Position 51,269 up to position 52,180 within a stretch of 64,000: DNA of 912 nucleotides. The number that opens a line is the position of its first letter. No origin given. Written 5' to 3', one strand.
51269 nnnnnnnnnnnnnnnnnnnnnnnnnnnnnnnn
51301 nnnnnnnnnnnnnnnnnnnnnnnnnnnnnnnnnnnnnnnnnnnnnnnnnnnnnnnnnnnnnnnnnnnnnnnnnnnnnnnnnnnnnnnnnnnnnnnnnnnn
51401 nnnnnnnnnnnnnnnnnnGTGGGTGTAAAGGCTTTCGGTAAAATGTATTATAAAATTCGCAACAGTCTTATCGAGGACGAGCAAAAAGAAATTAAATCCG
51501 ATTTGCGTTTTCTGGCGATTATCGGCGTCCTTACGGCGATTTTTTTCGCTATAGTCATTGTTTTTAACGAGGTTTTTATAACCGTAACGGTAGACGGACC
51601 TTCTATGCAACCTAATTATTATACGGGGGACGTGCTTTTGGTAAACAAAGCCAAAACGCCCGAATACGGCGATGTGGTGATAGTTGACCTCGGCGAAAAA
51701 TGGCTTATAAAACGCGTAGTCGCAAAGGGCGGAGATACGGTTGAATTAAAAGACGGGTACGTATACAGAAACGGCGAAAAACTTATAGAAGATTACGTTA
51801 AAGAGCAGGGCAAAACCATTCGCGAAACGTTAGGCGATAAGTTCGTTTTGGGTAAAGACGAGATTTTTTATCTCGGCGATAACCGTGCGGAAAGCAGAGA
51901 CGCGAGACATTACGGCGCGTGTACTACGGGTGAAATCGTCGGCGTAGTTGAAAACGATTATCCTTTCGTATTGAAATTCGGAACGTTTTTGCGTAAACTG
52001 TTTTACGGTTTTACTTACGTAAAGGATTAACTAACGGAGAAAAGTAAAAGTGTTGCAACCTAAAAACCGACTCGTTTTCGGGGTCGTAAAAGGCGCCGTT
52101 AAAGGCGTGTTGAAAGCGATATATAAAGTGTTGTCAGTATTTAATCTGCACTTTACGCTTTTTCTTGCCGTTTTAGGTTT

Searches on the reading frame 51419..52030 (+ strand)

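Call 37: search_protein_families(library=pfam, proteins=[window:51419-52030:+], max_evalue=0.001)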
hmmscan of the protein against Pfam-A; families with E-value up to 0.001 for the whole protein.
window:51419-52030:+ (203 aa): 2 families
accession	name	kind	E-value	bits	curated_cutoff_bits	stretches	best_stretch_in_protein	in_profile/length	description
PF10502.14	Peptidase_S26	-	1.4e-28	100.4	22.9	1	38-178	9-164/168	Signal peptidase, peptidase S26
PF00717.28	Peptidase_S24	-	3.3e-10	40.1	23.3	1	54-110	36-91/116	Peptidase S24-like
